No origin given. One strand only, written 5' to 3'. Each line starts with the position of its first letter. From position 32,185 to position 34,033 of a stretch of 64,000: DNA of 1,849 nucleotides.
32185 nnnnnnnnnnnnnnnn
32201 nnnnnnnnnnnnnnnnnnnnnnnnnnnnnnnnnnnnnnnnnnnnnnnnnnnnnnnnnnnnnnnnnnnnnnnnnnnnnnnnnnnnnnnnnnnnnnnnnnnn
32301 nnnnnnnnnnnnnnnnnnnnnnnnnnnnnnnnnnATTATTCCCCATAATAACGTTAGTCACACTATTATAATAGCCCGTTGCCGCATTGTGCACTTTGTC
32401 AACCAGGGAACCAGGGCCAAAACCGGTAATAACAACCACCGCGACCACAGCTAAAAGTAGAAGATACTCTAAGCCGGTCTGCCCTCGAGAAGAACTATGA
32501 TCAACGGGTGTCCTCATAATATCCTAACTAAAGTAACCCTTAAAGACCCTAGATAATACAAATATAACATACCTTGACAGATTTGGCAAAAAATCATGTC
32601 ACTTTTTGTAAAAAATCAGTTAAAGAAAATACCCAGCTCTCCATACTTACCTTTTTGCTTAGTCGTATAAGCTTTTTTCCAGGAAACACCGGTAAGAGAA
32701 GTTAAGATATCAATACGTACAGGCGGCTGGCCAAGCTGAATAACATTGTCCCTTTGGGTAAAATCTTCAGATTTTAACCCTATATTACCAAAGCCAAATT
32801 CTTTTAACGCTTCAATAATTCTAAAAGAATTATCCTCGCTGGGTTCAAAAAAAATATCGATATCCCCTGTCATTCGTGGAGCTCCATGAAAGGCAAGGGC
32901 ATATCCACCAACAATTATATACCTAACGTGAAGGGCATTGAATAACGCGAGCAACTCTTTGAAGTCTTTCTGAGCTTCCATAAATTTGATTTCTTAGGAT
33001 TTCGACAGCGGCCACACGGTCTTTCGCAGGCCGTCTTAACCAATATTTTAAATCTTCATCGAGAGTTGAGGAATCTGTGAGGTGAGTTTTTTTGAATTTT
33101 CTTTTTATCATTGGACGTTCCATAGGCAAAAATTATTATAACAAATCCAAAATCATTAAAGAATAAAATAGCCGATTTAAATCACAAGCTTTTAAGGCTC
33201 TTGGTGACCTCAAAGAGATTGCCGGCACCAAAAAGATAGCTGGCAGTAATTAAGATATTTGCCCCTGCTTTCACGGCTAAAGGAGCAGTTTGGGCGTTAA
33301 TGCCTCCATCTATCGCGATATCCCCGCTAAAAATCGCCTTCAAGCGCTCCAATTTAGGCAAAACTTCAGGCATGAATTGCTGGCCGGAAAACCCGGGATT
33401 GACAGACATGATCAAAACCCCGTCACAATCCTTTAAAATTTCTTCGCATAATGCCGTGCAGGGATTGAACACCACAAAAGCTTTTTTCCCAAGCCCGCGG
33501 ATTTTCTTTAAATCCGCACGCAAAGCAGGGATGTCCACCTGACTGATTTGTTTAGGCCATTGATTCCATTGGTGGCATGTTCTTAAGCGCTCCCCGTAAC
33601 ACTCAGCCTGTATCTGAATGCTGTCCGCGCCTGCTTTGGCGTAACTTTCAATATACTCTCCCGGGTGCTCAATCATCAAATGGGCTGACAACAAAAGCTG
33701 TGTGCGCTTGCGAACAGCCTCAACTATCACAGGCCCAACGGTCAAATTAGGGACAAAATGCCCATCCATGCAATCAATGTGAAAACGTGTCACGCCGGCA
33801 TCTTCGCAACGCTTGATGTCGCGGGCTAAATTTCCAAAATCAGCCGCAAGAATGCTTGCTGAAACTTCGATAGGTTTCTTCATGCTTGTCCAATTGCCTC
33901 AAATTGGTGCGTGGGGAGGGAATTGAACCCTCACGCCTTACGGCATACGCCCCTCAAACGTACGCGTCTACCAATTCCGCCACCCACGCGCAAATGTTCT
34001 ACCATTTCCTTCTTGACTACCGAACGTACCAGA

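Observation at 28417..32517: Monocistronic 1366-aa, ~12% Cys protein led by a Flp/class-III prepilin signal: a 'giant pilin' or pilus-tip adhesin candidate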

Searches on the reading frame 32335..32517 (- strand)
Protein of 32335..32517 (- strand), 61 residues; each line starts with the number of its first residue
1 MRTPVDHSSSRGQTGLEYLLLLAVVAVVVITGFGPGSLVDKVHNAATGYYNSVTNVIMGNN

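Call 82: find_homologous_proteins(query=A5, max_evalue=0.001)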
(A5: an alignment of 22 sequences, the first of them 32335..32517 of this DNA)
Query A5 (22 sequences) (61 aa, profile of the alignment): 156 proteins with E <= 0.001 among 8000 candidates; the best 120 are listed.
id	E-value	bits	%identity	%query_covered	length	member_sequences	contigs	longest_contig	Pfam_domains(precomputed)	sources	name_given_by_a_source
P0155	3.0e-22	96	70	100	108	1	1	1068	PF04021.18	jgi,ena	jgi:Flp pilus assembly pilin Flp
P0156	4.8e-22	95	62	100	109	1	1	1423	PF04021.18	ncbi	-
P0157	9.4e-22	94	62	100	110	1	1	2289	-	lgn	-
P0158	1.3e-21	94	75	84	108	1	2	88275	PF04021.18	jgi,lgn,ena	-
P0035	2.7e-21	93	69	97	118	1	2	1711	PF04021.18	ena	-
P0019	9.2e-21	91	61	100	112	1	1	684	PF04021.18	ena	-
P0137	9.5e-21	91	43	98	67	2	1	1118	-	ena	-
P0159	1.4e-20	90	62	95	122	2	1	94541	-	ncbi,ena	-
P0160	2.0e-20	90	56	90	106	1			-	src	-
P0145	2.6e-20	90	40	98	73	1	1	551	-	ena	-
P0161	4.9e-20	89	63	97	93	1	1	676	PF04021.18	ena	-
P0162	1.9e-19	87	58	98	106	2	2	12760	PF04021.18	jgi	jgi:Flp pilus assembly pilin Flp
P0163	4.3e-19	86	45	90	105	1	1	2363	-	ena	-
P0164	6.6e-19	85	47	84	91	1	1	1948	-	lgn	-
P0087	9.5e-19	85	69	79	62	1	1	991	-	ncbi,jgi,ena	jgi:Flp pilus assembly pilin Flp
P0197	3.6e-12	64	40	85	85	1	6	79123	-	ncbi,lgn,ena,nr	ncbi:MAG: hypothetical protein KAR32_11285 [Candidatus Omnitrophica bacterium]|nr:hypothetical prote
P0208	1.9e-11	61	38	98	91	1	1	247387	PF04021.18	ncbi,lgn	-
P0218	6.7e-11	59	36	90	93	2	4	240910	-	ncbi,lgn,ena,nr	ncbi:MAG: hypothetical protein H6755_01960 [Candidatus Omnitrophica bacterium]|nr:hypothetical prote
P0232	2.6e-10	58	44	67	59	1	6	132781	-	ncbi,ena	-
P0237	4.6e-10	57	34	82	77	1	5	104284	-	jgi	-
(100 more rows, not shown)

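Call 84: find_encoding_contigs(protein=P0232, flank=10000, max_places=1)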
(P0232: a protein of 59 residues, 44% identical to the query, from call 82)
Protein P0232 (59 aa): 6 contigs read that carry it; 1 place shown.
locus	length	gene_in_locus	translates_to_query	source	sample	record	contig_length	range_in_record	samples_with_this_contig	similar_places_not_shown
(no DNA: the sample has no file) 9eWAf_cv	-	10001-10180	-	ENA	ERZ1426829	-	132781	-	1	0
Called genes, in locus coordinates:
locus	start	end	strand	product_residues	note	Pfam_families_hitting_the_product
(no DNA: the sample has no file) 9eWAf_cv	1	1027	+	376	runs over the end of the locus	-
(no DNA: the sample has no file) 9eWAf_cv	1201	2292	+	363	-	PF00988:CPSase_sm_chain, PF00117:GATase, PF07722:Peptidase_C26 (weak)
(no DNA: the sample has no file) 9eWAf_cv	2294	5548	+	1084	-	PF25596:CPSase_L_D1, PF02786:CPSase_L_D2, PF02787:CPSase_L_D3, PF25596:CPSase_L_D1, PF02222:ATP-grasp, PF02655:ATP-grasp_3 (weak), PF02786:CPSase_L_D2, PF02142:MGS, +2 more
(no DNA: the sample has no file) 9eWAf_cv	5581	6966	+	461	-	PF13230:GATase_4, PF13522:GATase_6, PF13537:GATase_7, PF00156:Pribosyltran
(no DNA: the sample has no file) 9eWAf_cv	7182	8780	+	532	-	PF06418:CTP_synth_N, PF00117:GATase, PF07722:Peptidase_C26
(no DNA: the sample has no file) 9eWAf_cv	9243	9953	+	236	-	PF00834:Ribul_P_3_epim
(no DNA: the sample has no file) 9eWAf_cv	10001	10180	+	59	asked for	-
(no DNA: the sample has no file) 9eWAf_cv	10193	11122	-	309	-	PF00072:Response_reg, PF00990:GGDEF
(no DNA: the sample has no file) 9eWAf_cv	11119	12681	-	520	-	PF00512:HisKA, PF02518:HATPase_c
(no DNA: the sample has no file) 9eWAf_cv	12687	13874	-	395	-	PF08495:FIST, PF10442:FIST_C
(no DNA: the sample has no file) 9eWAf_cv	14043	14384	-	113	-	PF00543:P-II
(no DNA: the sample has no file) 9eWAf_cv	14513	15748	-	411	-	PF00909:Ammonium_transp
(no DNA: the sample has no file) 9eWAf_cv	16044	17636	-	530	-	-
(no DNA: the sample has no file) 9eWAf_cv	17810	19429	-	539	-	-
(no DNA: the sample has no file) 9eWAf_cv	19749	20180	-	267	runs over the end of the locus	PF02673:BacA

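Call 85: find_encoding_contigs(protein=P0208, flank=10000, max_places=1)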
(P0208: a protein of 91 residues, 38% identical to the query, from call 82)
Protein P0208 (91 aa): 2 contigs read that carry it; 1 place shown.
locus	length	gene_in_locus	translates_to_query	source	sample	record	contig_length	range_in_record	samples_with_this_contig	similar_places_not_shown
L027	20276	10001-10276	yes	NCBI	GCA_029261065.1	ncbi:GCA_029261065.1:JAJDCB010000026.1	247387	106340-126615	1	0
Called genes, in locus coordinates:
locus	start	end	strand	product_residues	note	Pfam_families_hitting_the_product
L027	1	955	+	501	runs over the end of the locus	PF00890:FAD_binding_2 (faint), PF01266:DAO, PF01494:FAD_binding_3 (faint), PF07992:Pyr_redox_2 (faint), PF12831:FAD_oxidored (weak), PF16901:DAO_C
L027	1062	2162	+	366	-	PF00988:CPSase_sm_chain, PF00117:GATase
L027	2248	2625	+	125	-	PF05635:23S_rRNA_IVP, PF22296:bAvd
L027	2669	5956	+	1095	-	PF25596:CPSase_L_D1, PF02786:CPSase_L_D2, PF13535:ATP-grasp_4 (weak), PF02787:CPSase_L_D3, PF25596:CPSase_L_D1, PF02786:CPSase_L_D2, PF02222:ATP-grasp, PF02142:MGS, +3 more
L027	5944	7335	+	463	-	PF13230:GATase_4, PF13522:GATase_6, PF13537:GATase_7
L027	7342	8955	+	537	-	PF06418:CTP_synth_N, PF00117:GATase, PF07722:Peptidase_C26 (weak)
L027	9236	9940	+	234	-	PF00834:Ribul_P_3_epim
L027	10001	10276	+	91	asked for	PF04021:Class_IIIsignal (weak)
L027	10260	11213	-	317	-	PF00072:Response_reg, PF00990:GGDEF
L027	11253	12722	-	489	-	PF13185:GAF_2 (weak), PF13492:GAF_3, PF00512:HisKA, PF02518:HATPase_c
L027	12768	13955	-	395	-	PF08495:FIST, PF10442:FIST_C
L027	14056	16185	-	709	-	-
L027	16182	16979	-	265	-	PF03372:Exo_endo_phos, PF23226:Exo_endo_phos_PGAP2IP (weak)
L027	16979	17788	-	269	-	PF02673:BacA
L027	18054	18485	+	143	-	PF11399:DUF3192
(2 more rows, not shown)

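Call 86: find_encoding_contigs(protein=P0218, flank=10000, max_places=1)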
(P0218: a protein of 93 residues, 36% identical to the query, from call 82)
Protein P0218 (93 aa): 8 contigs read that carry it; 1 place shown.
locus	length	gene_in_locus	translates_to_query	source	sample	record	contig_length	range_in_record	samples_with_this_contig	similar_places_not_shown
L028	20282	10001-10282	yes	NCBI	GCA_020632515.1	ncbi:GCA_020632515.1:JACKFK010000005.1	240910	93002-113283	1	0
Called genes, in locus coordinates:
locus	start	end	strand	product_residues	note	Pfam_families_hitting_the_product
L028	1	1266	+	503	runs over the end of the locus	PF00890:FAD_binding_2 (faint), PF01266:DAO, PF13450:NAD_binding_8 (faint), PF16901:DAO_C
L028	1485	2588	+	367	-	PF00988:CPSase_sm_chain, PF00117:GATase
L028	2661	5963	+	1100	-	PF25596:CPSase_L_D1, PF02222:ATP-grasp (weak), PF02786:CPSase_L_D2, PF02787:CPSase_L_D3, PF25596:CPSase_L_D1, PF02786:CPSase_L_D2, PF02222:ATP-grasp, PF02142:MGS, +3 more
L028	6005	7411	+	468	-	PF13230:GATase_4, PF13522:GATase_6, PF13537:GATase_7, PF00156:Pribosyltran (weak)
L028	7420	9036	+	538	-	PF06418:CTP_synth_N, PF00117:GATase, PF07722:Peptidase_C26 (faint)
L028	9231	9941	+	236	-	PF00834:Ribul_P_3_epim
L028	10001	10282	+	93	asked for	-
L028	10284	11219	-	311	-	PF00072:Response_reg, PF00990:GGDEF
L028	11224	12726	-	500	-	PF00512:HisKA, PF02518:HATPase_c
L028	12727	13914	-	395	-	PF08495:FIST, PF10442:FIST_C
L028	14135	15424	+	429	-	PF27218:MJ0043_C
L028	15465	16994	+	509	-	PF00580:UvrD-helicase, PF13086:AAA_11 (weak), PF13245:AAA_19, PF13604:AAA_30 (faint), PF01443:Viral_helicase1 (faint), PF13361:UvrD_C, PF13538:UvrD_C_2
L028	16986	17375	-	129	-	PF00072:Response_reg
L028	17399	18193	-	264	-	PF02673:BacA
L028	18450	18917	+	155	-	PF11399:DUF3192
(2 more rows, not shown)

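Call 87: find_encoding_contigs(protein=P0237, flank=10000, max_places=1)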
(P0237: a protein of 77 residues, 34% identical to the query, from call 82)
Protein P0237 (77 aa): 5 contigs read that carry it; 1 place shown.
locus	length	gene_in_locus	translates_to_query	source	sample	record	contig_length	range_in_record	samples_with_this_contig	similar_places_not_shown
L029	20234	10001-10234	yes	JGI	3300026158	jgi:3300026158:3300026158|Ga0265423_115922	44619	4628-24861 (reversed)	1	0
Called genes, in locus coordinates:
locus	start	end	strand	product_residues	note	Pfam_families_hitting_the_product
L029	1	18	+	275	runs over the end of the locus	PF00459:Inositol_P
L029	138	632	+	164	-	PF01471:PG_binding_1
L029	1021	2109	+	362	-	PF00988:CPSase_sm_chain, PF00117:GATase, PF07722:Peptidase_C26 (weak)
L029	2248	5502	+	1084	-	PF25596:CPSase_L_D1, PF02786:CPSase_L_D2, PF02787:CPSase_L_D3, PF25596:CPSase_L_D1, PF02222:ATP-grasp, PF02655:ATP-grasp_3 (weak), PF02786:CPSase_L_D2, PF02142:MGS, +2 more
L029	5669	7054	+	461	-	PF13230:GATase_4, PF13522:GATase_6, PF13537:GATase_7, PF00156:Pribosyltran (weak)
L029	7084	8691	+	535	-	PF06418:CTP_synth_N, PF00117:GATase, PF07722:Peptidase_C26 (weak)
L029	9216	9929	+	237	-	PF00834:Ribul_P_3_epim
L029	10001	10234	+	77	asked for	-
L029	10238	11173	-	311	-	PF00072:Response_reg, PF00990:GGDEF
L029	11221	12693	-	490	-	PF00512:HisKA, PF02518:HATPase_c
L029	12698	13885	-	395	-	PF08495:FIST, PF10442:FIST_C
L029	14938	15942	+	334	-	PF00425:Chorismate_bind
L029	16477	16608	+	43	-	-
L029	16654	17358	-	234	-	-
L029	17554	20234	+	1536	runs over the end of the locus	-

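Call 88: find_encoding_contigs(protein=P0197, flank=10000, max_places=1)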
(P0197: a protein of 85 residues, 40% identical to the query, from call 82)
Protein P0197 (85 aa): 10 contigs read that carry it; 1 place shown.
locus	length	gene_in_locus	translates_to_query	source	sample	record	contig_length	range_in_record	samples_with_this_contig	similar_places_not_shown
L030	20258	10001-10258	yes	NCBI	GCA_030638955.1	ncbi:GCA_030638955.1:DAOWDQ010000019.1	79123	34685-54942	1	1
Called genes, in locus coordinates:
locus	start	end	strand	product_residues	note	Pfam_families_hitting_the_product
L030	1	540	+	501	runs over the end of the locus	PF00890:FAD_binding_2 (weak), PF01266:DAO, PF12831:FAD_oxidored (weak), PF13450:NAD_binding_8 (faint), PF16901:DAO_C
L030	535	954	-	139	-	PF03330:DPBB_1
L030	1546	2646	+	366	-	PF00988:CPSase_sm_chain, PF00117:GATase, PF07722:Peptidase_C26 (faint)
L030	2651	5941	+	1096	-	PF25596:CPSase_L_D1, PF02222:ATP-grasp (weak), PF02786:CPSase_L_D2, PF02787:CPSase_L_D3, PF25596:CPSase_L_D1, PF02786:CPSase_L_D2, PF02222:ATP-grasp, PF02142:MGS, +4 more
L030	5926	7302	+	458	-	PF13230:GATase_4 (weak), PF13522:GATase_6, PF13537:GATase_7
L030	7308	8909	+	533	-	PF06418:CTP_synth_N, PF00117:GATase, PF07722:Peptidase_C26 (weak)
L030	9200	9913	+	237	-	PF00834:Ribul_P_3_epim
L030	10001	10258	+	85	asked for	-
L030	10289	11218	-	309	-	PF00072:Response_reg, PF00990:GGDEF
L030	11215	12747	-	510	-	PF13185:GAF_2 (weak), PF00512:HisKA, PF02518:HATPase_c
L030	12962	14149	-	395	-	PF08495:FIST, PF10442:FIST_C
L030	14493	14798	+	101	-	PF01022:HTH_5, PF12840:HTH_20, PF13412:HTH_24 (weak)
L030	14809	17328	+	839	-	PF03176:MMPL, PF00873:ACR_tran (weak), PF02460:Patched, PF12349:Sterol-sensing (weak), PF03176:MMPL, PF00873:ACR_tran (weak)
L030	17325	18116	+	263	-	PF17131:TP_0789-like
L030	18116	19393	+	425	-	-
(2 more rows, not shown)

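Call 108: search_protein_families(library=ncbifam, proteins=[P0232], max_evalue=0.01)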
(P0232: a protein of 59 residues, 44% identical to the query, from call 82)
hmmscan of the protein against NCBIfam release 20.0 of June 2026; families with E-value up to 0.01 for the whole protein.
P0232 (59 aa): 0 families

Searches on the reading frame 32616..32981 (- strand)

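Call 30: search_protein_families(library=pfam, proteins=[window:32616-32981:-], max_evalue=0.001)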
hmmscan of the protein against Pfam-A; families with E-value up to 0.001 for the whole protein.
window:32616-32981:- (121 aa): 2 families
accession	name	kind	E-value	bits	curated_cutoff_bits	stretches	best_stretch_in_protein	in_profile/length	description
PF08843.17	AbiEii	-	2.3e-05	24.9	22.5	1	16-90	10-88/238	Nucleotidyl transferase AbiEii toxin, Type IV TA system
PF10706.15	Aminoglyc_resit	-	0.00035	21.2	21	1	8-64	3-59/149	Aminoglycoside-2''-adenylyltransferase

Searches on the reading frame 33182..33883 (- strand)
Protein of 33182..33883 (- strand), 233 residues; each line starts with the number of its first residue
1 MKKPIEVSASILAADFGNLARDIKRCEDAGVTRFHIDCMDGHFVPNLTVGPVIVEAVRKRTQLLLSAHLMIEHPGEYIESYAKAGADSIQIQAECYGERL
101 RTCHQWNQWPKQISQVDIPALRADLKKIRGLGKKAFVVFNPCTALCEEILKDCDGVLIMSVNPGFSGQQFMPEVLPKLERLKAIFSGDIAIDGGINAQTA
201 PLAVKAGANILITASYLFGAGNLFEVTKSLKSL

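Call 30: search_protein_families(library=pfam, proteins=[window:33182-33883:-], max_evalue=0.001)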
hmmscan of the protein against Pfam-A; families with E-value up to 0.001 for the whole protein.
window:33182-33883:- (233 aa): 1 family
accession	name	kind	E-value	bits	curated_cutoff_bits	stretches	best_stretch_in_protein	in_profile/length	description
PF00834.25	Ribul_P_3_epim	-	2.3e-56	190.8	21.1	1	7-218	2-198/198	Ribulose-phosphate 3 epimerase family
